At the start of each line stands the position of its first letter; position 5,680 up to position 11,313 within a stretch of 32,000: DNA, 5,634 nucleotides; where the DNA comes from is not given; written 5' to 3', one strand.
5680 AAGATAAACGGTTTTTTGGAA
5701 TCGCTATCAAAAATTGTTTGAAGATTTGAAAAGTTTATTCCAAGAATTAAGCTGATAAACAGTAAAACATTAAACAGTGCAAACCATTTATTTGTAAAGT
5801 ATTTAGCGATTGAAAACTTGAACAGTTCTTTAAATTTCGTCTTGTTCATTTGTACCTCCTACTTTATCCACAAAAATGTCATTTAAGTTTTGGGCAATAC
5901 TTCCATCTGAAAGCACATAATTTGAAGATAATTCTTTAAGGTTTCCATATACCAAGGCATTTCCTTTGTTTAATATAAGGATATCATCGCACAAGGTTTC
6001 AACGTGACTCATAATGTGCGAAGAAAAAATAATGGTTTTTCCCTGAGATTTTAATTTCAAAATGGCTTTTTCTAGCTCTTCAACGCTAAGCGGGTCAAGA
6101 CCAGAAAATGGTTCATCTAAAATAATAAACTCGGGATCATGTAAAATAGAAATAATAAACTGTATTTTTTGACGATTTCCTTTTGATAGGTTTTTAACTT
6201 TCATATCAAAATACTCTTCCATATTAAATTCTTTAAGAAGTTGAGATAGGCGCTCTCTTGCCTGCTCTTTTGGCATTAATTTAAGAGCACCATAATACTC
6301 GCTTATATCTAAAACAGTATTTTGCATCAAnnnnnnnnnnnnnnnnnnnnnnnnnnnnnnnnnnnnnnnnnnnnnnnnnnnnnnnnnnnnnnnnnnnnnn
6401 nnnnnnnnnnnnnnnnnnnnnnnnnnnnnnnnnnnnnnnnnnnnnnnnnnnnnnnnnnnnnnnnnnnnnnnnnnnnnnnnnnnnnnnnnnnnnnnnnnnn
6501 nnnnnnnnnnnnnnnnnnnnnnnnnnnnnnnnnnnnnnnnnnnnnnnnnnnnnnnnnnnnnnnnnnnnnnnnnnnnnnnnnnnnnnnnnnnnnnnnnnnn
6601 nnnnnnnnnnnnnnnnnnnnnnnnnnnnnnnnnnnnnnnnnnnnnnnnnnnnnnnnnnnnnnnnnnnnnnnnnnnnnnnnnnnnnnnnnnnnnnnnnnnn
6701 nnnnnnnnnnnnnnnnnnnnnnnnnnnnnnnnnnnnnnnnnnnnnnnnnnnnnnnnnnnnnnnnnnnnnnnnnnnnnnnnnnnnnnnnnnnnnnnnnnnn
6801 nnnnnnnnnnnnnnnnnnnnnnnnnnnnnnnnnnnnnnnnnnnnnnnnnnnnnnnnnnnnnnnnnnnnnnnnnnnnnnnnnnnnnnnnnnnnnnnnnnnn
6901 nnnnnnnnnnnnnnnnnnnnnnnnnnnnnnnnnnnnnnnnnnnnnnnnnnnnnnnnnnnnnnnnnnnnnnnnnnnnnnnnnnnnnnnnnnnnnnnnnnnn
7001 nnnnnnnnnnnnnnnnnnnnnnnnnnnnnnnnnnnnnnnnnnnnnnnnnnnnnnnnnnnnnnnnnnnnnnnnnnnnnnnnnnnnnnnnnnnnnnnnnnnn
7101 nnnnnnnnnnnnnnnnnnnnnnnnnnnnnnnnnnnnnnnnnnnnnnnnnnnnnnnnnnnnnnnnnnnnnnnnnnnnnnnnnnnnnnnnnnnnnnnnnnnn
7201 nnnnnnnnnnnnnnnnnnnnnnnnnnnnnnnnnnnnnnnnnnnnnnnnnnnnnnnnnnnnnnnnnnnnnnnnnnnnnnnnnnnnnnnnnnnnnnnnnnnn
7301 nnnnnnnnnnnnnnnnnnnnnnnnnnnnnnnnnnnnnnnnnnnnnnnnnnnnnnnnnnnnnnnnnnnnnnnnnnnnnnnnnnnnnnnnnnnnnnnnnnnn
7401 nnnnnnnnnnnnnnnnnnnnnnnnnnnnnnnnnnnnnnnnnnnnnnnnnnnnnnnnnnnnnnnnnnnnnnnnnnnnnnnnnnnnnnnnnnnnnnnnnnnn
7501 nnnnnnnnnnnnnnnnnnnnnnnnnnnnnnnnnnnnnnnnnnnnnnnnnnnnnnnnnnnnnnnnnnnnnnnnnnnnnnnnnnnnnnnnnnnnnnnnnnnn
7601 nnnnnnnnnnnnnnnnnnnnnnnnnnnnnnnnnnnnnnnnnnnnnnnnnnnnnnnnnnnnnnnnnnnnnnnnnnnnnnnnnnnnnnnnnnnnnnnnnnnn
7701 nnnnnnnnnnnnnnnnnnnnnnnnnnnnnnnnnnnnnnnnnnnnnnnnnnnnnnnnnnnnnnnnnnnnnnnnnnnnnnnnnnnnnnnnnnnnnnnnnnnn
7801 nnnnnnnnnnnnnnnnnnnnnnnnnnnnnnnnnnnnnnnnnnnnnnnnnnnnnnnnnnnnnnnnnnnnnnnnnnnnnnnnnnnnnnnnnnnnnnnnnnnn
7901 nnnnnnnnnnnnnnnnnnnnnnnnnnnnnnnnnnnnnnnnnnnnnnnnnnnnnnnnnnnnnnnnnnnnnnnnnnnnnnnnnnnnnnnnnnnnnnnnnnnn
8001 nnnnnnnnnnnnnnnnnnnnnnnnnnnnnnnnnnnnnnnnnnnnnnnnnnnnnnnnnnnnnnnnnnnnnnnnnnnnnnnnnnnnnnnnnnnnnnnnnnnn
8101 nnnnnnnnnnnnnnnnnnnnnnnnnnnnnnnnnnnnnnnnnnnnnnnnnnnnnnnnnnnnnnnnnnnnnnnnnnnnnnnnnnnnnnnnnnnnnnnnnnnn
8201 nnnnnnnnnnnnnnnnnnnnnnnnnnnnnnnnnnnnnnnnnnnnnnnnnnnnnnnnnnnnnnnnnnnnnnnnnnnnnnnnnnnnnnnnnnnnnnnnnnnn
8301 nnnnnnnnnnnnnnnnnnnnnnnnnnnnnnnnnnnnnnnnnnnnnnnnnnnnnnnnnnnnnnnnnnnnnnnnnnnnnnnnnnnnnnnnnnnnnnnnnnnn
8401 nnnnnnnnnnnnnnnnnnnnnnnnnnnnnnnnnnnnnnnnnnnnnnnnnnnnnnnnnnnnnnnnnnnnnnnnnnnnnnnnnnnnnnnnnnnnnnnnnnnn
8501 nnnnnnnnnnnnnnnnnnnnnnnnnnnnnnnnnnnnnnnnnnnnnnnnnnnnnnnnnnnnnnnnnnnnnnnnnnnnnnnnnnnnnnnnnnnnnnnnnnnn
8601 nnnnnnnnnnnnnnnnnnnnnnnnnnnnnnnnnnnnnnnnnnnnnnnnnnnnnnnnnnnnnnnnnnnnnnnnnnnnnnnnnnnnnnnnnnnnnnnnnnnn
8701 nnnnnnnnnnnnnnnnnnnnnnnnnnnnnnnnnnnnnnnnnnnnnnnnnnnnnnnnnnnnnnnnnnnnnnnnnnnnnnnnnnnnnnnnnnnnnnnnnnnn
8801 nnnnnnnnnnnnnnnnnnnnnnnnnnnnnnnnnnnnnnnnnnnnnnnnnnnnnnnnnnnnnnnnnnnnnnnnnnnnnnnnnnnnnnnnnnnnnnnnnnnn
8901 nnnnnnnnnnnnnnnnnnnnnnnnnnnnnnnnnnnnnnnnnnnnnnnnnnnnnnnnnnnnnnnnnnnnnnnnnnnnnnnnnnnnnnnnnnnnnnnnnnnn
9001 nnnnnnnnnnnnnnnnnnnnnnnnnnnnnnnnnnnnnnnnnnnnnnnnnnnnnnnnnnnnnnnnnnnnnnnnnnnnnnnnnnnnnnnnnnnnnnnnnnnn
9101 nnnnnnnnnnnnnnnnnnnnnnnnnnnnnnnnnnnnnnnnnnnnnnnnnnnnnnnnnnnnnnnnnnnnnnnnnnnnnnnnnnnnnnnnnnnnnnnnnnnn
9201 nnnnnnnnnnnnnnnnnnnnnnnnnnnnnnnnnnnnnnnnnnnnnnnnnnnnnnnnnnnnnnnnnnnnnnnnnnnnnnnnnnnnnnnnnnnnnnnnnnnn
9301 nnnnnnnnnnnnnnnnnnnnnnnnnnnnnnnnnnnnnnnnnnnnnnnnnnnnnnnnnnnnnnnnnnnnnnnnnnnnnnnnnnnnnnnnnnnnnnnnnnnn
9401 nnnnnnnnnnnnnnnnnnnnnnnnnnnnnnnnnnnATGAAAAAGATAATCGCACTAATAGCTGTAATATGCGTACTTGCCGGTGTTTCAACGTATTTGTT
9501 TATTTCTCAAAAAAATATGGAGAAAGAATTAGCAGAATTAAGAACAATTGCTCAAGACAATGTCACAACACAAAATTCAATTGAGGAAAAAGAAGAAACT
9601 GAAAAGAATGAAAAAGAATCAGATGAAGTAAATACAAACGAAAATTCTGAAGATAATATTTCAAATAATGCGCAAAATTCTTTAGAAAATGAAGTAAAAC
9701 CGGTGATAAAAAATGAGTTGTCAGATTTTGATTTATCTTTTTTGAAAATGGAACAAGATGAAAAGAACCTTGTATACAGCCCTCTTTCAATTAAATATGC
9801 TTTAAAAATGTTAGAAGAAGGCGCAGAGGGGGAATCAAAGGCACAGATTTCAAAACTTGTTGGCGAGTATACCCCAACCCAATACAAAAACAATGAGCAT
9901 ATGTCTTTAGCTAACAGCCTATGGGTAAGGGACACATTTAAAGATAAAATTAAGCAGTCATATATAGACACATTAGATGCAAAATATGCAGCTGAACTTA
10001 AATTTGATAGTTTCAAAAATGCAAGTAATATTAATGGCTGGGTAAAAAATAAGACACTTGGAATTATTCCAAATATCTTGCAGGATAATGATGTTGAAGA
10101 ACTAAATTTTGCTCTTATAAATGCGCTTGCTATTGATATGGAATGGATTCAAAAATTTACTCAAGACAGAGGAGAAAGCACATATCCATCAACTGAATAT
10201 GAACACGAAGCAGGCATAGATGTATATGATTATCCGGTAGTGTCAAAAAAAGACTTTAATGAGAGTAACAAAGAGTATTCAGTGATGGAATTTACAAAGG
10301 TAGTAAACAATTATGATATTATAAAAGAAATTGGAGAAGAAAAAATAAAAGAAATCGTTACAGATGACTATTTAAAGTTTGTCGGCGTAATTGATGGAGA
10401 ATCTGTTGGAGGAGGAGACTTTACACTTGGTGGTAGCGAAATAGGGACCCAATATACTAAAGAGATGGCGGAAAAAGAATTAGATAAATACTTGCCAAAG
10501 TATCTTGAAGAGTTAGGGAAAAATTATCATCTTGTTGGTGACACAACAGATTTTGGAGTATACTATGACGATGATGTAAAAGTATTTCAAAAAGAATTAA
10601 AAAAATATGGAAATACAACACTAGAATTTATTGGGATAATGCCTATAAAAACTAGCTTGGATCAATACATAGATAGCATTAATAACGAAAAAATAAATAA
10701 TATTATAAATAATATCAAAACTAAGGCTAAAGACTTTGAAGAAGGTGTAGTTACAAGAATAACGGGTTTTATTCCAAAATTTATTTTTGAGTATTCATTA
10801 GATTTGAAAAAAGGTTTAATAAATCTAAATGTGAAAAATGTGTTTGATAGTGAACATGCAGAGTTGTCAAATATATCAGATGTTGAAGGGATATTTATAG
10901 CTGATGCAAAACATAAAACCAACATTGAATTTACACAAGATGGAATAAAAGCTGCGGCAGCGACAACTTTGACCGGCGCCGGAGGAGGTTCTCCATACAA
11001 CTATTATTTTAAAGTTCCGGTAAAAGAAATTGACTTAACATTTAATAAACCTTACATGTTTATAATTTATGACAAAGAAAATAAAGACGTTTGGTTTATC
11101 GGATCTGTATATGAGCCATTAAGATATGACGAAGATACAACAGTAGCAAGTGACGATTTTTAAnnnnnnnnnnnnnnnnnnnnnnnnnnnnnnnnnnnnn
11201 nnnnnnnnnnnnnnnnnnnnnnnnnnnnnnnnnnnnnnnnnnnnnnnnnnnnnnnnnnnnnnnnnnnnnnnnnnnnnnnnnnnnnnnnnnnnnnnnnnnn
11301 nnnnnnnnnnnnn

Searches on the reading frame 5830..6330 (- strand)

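Call 22: search_protein_families(library=pfam, proteins=[window:5830-6330:-], max_evalue=0.00001)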
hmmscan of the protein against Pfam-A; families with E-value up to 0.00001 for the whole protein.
window:5830-6330:- (166 aa): 2 families
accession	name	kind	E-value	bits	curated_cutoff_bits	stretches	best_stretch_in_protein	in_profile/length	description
PF13304.12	AAA_21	-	6.4e-09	36.7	27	1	31-106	221-299/304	AAA domain, putative AbiEii toxin, Type IV TA system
PF00005.33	ABC_tran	-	1.1e-07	32.9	25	1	23-75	80-136/137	ABC transporter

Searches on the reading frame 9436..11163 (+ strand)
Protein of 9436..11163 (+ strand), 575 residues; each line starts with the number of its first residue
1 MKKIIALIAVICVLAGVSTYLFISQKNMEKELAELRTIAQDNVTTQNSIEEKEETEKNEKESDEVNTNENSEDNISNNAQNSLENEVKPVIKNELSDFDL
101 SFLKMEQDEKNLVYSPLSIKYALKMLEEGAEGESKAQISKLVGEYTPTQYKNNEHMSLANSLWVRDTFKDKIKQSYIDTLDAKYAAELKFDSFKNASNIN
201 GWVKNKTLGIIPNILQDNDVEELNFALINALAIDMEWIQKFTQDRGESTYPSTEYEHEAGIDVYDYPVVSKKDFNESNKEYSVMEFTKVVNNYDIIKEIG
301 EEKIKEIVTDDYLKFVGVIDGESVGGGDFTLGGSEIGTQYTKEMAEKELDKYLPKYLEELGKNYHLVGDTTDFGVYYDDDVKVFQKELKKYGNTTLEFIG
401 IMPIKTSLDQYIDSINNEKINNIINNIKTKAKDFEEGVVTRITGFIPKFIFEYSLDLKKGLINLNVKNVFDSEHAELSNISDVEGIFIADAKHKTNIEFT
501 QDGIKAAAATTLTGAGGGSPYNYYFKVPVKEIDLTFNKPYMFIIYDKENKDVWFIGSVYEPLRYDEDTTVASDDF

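Call 22: search_protein_families(library=pfam, proteins=[window:9436-11163:+], max_evalue=0.00001)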
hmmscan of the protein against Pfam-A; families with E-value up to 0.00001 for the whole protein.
window:9436-11163:+ (575 aa): 1 family
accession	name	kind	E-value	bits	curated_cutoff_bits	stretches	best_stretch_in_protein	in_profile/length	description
PF00079.25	Serpin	-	6e-47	161.1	27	2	390-561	215-370/370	Serpin (serine protease inhibitor)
